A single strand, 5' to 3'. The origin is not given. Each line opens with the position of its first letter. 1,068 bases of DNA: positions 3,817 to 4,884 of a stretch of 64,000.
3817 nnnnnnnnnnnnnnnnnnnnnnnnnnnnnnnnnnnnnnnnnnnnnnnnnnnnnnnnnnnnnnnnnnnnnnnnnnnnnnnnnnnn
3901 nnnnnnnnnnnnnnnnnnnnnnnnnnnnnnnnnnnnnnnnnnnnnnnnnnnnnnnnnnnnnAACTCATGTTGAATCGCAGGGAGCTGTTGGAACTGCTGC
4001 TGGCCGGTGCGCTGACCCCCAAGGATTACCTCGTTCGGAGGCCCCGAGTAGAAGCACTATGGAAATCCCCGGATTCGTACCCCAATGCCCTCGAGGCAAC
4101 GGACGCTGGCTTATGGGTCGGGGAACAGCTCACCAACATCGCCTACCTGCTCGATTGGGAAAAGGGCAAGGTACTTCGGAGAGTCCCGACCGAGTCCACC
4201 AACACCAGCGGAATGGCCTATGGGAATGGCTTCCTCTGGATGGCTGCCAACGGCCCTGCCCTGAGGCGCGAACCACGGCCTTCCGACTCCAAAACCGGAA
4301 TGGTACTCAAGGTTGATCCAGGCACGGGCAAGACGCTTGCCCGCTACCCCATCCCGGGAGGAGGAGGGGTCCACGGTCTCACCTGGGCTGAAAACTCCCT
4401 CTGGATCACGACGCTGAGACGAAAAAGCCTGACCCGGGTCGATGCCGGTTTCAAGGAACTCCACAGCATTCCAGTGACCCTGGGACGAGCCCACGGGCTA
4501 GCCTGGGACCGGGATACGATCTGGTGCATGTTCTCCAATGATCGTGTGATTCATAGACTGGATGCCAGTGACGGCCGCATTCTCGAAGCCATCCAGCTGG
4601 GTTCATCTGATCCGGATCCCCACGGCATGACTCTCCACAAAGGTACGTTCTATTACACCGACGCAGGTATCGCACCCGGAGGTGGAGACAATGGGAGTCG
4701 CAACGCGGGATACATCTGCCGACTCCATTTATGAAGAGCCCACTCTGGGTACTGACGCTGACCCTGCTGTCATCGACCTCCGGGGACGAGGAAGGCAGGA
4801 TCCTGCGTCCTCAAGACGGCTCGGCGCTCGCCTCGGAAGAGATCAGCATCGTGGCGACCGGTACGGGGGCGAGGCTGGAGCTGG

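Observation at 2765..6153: Secreted FMN-dependent hydroxy-acid dehydrogenase, propeller, tetrahaem cytochrome c and PhyH dioxygenase in one apparent operon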

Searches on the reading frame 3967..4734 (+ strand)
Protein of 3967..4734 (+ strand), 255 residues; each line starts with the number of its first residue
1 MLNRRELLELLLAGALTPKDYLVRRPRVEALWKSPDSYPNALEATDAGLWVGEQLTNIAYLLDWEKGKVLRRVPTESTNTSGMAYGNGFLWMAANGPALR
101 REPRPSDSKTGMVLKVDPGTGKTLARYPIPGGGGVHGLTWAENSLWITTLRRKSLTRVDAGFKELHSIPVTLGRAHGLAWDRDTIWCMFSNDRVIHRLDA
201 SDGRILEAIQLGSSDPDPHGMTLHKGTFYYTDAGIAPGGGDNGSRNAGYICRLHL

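Call 3: search_protein_families(library=pfam, proteins=[window:3967-4734:+], max_evalue=0.01)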
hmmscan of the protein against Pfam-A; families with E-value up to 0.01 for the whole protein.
window:3967-4734:+ (255 aa): 1 family
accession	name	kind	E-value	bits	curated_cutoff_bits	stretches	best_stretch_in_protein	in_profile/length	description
PF21959.2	DUF6923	-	0.00042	20.6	27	0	109-180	107-181/234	Repeat of unknown function (DUF6923)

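Call 6: search_protein_families(library=ncbifam, proteins=[window:3967-4734:+], max_evalue=0.01)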
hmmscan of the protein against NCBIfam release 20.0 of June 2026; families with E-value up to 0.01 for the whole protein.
window:3967-4734:+ (255 aa): 0 families

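Call 8: find_homologous_proteins(query=window:3967-4734:+, max_evalue=0.001)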
Query window:3967-4734:+ (255 aa): 399 proteins with E <= 0.001 among 2746 candidates; the best 120 are listed.
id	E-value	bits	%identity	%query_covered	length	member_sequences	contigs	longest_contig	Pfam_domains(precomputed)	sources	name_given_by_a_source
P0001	5.2e-160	549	93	94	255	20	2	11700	-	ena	-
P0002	2.5e-145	501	84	92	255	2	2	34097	-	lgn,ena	-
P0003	7.6e-136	470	79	100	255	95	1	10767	PF21959.3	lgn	-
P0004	1.9e-128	446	75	100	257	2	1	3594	PF24684.2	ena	-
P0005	6.2e-124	431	71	100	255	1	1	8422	-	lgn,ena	-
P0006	2.7e-122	425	71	99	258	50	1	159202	-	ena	-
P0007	1.1e-121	423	72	100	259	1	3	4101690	PF24684.2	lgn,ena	-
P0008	5.0e-120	418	70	100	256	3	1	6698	PF24684.2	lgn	-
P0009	6.1e-120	418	81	86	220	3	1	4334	PF21959.3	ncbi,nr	ncbi:MAG: hypothetical protein OXH11_05615, partial [Candidatus Aminicenantes bacterium]|nr:hypothet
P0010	8.9e-120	417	72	100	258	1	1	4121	PF21959.3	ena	-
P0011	5.1e-117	408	69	100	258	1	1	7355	PF24684.2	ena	-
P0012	1.0e-116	407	70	100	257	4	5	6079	PF21959.3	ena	-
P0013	6.1e-116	404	68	100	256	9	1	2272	PF21959.3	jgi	jgi:hypothetical protein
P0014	2.6e-114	399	68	100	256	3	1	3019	-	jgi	-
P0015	6.6e-114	398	67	93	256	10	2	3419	-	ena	-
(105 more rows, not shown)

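Call 11: find_related_loci(query=A1, collection=genome_contigs, flank=6000)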
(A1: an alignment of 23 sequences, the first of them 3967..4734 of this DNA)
Query A1 (255 aa) in genome_contigs; peptide patterns used: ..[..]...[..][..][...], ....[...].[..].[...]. (x = any residue, [..] = any of these).
310 stretches matched a pattern; 267 encode a relative of the query (tblastn E <= 1e-3); the best 80 are kept; 80 distinct loci.
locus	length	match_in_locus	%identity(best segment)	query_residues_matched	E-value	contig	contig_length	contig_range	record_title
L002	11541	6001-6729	92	13-255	1e-151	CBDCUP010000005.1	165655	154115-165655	MAG: Acidobacteriota bacterium isolate 16872849-4fb5-44c6-903f-51e044fd3cdf genome assembly, contig: contig_5, whole gen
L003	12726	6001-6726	90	13-254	2e-147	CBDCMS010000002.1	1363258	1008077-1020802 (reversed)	MAG: Acidobacteriota bacterium isolate d2208f9c-dc62-4c60-9894-974f31c88c53 genome assembly, contig: contig_2, whole gen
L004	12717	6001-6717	91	17-255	5e-146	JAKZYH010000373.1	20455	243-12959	MAG: Acidobacteriota bacterium isolate Langseth_Bin_00184 Langseth_Bin_00184_000000000373, whole genome shotgun sequence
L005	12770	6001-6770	93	1-255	4e-135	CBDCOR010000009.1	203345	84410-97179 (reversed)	MAG: Acidobacteriota bacterium isolate 12027c94-f6f4-4eaf-a87d-71b3b0204df9 genome assembly, contig: contig_9, whole gen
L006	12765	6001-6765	79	1-255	1e-129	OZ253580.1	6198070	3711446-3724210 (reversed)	MAG: Acidobacteriota bacterium isolate 47452053-f15d-47d9-810f-b45a5afbde1b genome assembly, chromosome: 1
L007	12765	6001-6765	78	1-255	3e-129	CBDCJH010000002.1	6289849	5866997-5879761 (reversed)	MAG: Acidobacteriota bacterium isolate c5bec7bd-8743-43d4-8d4a-7f4ec31ca422 genome assembly, contig: contig_2, whole gen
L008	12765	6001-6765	80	1-255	4e-125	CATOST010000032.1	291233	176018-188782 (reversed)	MAG: uncultured Acidobacteriota bacterium isolate 29631d16-d1f7-496d-a963-fe4325465614 genome assembly, contig: contig_3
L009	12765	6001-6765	79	1-255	5e-123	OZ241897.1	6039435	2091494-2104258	MAG: Acidobacteriota bacterium isolate 7b4b86e9-9a4d-44db-aaa0-056d26db6e00 genome assembly, chromosome: 1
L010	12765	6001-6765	79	1-255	1e-122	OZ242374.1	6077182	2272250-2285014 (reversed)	MAG: Acidobacteriota bacterium isolate c92be0c8-fdd0-4eb5-bb74-4645c7abf429 genome assembly, chromosome: 1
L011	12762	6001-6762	71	1-253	7e-123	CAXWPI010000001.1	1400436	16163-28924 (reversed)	MAG: Bryobacterales bacterium isolate da016bd0-139c-4015-aa9f-1ed2263db0ea genome assembly, contig: contig_1, whole geno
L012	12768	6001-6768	71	1-255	3e-122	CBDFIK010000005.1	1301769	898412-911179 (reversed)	MAG: Bryobacterales bacterium isolate ee5020dd-fb21-4a65-a252-f506cf0156f0 genome assembly, contig: contig_5, whole geno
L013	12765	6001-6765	79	1-255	4e-121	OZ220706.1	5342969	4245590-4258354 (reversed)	MAG: Acidobacteriota bacterium isolate 3e01828c-349b-4d98-9675-17abf9a03cac genome assembly, chromosome: 1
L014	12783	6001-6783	70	1-255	1e-120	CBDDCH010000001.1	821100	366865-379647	MAG: Bryobacterales bacterium isolate cc836ffa-3932-4d0a-8618-ffc7346cf193 genome assembly, contig: contig_1, whole geno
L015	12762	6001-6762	70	1-253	1e-119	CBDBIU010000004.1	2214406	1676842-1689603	MAG: Bryobacterales bacterium isolate c0d70fe0-7d92-4c0b-a5a7-28c2e51c0e26 genome assembly, contig: contig_4, whole geno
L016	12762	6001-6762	70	1-253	7e-119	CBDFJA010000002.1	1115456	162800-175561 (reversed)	MAG: Bryobacterales bacterium isolate 1f52cc50-c340-419f-9c42-50c4cc8c6db1 genome assembly, contig: contig_2, whole geno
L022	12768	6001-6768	69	1-255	9e-113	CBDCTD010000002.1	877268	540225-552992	MAG: Bryobacterales bacterium isolate 4c556f70-15f0-4db9-9a41-0f3818de793c genome assembly, contig: contig_2, whole geno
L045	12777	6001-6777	57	1-255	1e-92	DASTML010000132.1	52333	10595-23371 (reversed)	MAG TPA_asm: Bryobacteraceae bacterium isolate SMAG_U3669 k141_296642, whole genome shotgun sequence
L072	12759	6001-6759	57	1-253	4e-87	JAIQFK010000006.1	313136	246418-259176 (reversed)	MAG: Terriglobia bacterium isolate SRVP_11 SR-VP_26_10_2019_C_20cm_scaffold_35, whole genome shotgun sequence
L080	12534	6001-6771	52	2-255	7e-84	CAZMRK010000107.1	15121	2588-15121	MAG TPA_asm: uncultured Solibacteraceae bacterium isolate binchicken_co84_469 genome assembly, contig: k141_271733, whol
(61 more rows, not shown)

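Call 23: predict_structure(alignment_id=A1)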
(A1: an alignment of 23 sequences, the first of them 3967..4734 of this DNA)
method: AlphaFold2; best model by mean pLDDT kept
length: 255 residues; sequences in the alignment: 23
mean_pLDDT: 90.4   pTM: 0.85
mean pLDDT of the five models: 90.4, 90.2, 90.1, 89.9, 87.9
residues with pLDDT >= 90: 187; 70-90: 49; 50-70: 12; < 50: 7
segments of 3 or more residues with pLDDT < 50: 14-18
pLDDT, mean of each block of 10 residues (from residue 1): 58 52 95 94 97 94 95 94 97 90 86 96 95 92 94 93 94 89 96 95 96 94 96 85 92 95
secondary structure, 60 per line:
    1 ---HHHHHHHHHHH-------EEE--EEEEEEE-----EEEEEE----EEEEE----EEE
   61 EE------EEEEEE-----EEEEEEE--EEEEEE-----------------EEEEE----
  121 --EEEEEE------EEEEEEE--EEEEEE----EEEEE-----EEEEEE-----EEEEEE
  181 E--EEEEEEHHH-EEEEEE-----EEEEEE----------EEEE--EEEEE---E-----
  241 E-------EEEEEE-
elements in order: H4-14 E22-24 E27-33 E39-44 E49-53 E58-62 E69-74 E80-86 E89-94 E112-116 E123-128 E135-141 E144-149 E154-158 E164-169 E175-181 E184-189 E194-199 E205-210 E221-224 E227-231 E249-254

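Call 26: fold_search(model_id=the predicted structure, library=pdb)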
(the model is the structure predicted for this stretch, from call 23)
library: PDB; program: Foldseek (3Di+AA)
matches with E <= 10: 1898; with E <= 0.001: 1491
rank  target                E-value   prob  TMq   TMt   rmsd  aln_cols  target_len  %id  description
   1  3mbr                  2.4e-12  1.00  0.69  0.74   4.0       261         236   15  Crystal Structure of the Glutaminyl Cyclase from Xanthomonas campestris (released 2010-06-30)
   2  2iwa                  1.2e-11  1.00  0.66  0.66   4.2       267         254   18  Unbound glutaminyl cyclotransferase from Carica papaya. (released 2006-07-04)
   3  3nol                  5.6e-11  1.00  0.69  0.75   3.6       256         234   13  Crystal structure of Zymomonas mobilis Glutaminyl Cyclase (trigonal form) (released 2010-11-03)
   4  3nok_B                1.2e-10  1.00  0.69  0.76   3.4       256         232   11  Crystal structure of Myxococcus xanthus Glutaminyl Cyclase (released 2010-11-03)
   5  2faw_A                1.2e-10  1.00  0.66  0.67   4.1       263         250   17  crystal structure of papaya glutaminyl cyclase (released 2006-10-03)
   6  3nok_A                4.2e-10  1.00  0.68  0.74   3.5       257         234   11  Crystal structure of Myxococcus xanthus Glutaminyl Cyclase (released 2010-11-03)
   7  2z2n                  8.5e-10  1.00  0.52  0.47   7.8       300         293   14  Crystal Structure of selenomethionine substituted virginiamycin B lyase from Staphylococcus aureus (released 2007-06-19)
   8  2z2o_D                9.0e-10  1.00  0.53  0.47   7.9       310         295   13  Crystal Structure of apo virginiamycin B lyase from Staphylococcus aureus (released 2007-06-19)
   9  3vgz_A                9.5e-10  1.00  0.54  0.44   5.7       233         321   14  Crystal structure of E. coli YncE (released 2011-11-16)
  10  9m59_A                1.1e-09  1.00  0.61  0.39   4.7       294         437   16  Cu/Zn-superoxide dismutase from Deinococcus radiodurans (Calcium-bound) (released 2025-09-24)
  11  2z2o_C                1.4e-09  1.00  0.54  0.47   7.7       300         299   13  Crystal Structure of apo virginiamycin B lyase from Staphylococcus aureus (released 2007-06-19)
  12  7ov7_B                1.8e-09  1.00  0.54  0.55   8.6       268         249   18  The hybrid cage formed between Pizza6-S and Cu(II)-substituted trilacunary Keggin (released 2022-04-27)
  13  6fpt_B                1.9e-09  1.00  0.54  0.38   6.2       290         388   12  Crystal structure of Danio rerio Lin41 filamin-NHL domains (released 2018-05-09)
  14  6xg7                  2.8e-09  1.00  0.56  0.51   6.5       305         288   11  1.3 A Resolution Structure of the of the NHL Repeat Region of D. melanogaster Thin (released 2020-12-16)
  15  7qrw                  3.0e-09  1.00  0.55  0.52   7.3       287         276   17  Crystal structure of NHL domain of TRIM3 (released 2022-05-04)
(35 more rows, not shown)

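Call 36: search_protein_families(library=pfam, proteins=[L006:7413-10094:+, L008:3641-4816:-, L014:7727-8773:+, L080:4177-5826:+, L010:679-2334:-, L014:8976-10085:+, L022:8433-9503:+, L072:7023-8429:+, L045:3669-4763:+, L015:11729-12511:+], max_evalue=0.001)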
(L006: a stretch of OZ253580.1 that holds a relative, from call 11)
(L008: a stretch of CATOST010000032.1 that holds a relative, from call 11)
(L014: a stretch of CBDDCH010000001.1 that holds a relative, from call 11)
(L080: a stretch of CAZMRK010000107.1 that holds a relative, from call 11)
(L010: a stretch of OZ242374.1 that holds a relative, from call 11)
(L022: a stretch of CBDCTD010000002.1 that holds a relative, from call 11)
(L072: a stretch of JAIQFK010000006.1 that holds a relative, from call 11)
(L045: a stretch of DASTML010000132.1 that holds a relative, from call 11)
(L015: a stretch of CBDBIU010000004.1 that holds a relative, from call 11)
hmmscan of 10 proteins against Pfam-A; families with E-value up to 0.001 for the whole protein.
L006:7413-10094:+ (893 aa): 1 family
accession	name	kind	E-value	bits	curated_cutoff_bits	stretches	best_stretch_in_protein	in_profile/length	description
PF09423.15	PhoD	-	1.9e-05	24.4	27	1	570-706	145-265/343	PhoD-like phosphatase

L008:3641-4816:- (391 aa): 1 family
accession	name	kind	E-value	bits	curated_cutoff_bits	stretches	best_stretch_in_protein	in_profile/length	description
PF04909.20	Amidohydro_2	-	9.5e-19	68.7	26.4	1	89-388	1-287/289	Amidohydrolase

L014:7727-8773:+ (348 aa): 2 families
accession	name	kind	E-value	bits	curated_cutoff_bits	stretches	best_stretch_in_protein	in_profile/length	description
PF09290.16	AcetDehyd-dimer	-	7.7e-60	201.5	26.6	1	164-317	1-138/138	Prokaryotic acetaldehyde dehydrogenase, dimerisation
PF01118.30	Semialdhyde_dh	-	1.6e-07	32.2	26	1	41-150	2-115/121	Semialdehyde dehydrogenase, NAD binding domain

L080:4177-5826:+ (549 aa): 1 family
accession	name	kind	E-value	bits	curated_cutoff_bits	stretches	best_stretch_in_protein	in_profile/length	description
PF07690.21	MFS_1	-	1.4e-53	182.5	33.4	2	145-503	4-347/347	Major Facilitator Superfamily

L010:679-2334:- (551 aa): 0 families

L014:8976-10085:+ (369 aa): 0 families

L022:8433-9503:+ (356 aa): 2 families
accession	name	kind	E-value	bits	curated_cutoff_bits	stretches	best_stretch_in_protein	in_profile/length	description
PF00682.25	HMGL-like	-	1.3e-61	208.8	29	1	7-263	2-258/260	HMGL-like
PF07836.16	DmpG_comm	-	1.3e-31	108.3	27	1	275-335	2-62/63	DmpG-like communication domain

L072:7023-8429:+ (468 aa): 1 family
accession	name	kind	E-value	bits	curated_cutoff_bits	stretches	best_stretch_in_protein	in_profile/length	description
PF13519.12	VWA_2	-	1.6e-05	25.9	27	1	229-343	3-106/107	von Willebrand factor type A domain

L045:3669-4763:+ (364 aa): 1 family
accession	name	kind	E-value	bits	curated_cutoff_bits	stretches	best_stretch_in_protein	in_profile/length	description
PF00756.26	Esterase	-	4.2e-19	69.8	22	1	145-356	1-245/251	Putative esterase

L015:11729-12511:+ (260 aa): 1 family
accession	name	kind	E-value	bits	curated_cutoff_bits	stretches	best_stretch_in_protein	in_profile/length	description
PF03328.21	HpcH_HpaI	-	1.4e-32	113.2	25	1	17-241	2-218/221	HpcH/HpaI aldolase/citrate lyase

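Call 50: search_solved_structures(query=A1, max_evalue=10, show_alignments=1)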
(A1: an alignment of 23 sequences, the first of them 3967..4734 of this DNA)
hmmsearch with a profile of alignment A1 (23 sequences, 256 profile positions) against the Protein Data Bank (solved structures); distinct sequences matched with E-value up to 10: 22.
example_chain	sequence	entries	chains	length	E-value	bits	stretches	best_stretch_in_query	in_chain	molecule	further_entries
3vgz_A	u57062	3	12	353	6.5e-05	25.5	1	100-169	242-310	Uncharacterized protein YncE | PQQ-dependent catabolism-associated beta-propeller protein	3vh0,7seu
2z2n_A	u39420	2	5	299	6.5e-05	25.5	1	124-194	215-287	virginiamycin B lyase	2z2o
2qc5_A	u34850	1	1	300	7.8e-05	25.2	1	124-226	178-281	Streptogramin B lactonase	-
7bie_A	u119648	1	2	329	8.1e-05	25.2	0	56-86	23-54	nvWRAP-T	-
2z2p_A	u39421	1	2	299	0.00048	22.6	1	124-194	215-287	Virginiamycin B lyase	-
3das_A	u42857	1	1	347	0.039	16.4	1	74-103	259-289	Putative oxidoreductase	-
6r60_A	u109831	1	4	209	0.18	14.2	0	60-87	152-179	WD-40 repeat protein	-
2faw_A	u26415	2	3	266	0.31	13.4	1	154-212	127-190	glutamine cyclotransferase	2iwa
6r5y_A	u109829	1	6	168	0.33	13.3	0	56-86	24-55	WD-40 repeat protein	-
9hig_z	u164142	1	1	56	0.37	13.2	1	96-139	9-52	Large ribosomal subunit protein bL32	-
6h15_A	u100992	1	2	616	0.65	12.4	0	173-235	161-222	Low-density lipoprotein receptor-related protein 6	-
5gje_B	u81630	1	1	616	0.65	12.4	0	173-235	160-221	Low-density lipoprotein receptor-related protein 6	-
6h16_A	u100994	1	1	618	0.66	12.3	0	173-235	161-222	Low-density lipoprotein receptor-related protein 6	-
5fww_A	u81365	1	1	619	0.66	12.3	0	173-235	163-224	LOW-DENSITY LIPOPROTEIN RECEPTOR-RELATED PROTEIN 6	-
3s8v_A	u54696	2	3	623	0.67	12.3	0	174-235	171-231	Low-density lipoprotein receptor-related protein 6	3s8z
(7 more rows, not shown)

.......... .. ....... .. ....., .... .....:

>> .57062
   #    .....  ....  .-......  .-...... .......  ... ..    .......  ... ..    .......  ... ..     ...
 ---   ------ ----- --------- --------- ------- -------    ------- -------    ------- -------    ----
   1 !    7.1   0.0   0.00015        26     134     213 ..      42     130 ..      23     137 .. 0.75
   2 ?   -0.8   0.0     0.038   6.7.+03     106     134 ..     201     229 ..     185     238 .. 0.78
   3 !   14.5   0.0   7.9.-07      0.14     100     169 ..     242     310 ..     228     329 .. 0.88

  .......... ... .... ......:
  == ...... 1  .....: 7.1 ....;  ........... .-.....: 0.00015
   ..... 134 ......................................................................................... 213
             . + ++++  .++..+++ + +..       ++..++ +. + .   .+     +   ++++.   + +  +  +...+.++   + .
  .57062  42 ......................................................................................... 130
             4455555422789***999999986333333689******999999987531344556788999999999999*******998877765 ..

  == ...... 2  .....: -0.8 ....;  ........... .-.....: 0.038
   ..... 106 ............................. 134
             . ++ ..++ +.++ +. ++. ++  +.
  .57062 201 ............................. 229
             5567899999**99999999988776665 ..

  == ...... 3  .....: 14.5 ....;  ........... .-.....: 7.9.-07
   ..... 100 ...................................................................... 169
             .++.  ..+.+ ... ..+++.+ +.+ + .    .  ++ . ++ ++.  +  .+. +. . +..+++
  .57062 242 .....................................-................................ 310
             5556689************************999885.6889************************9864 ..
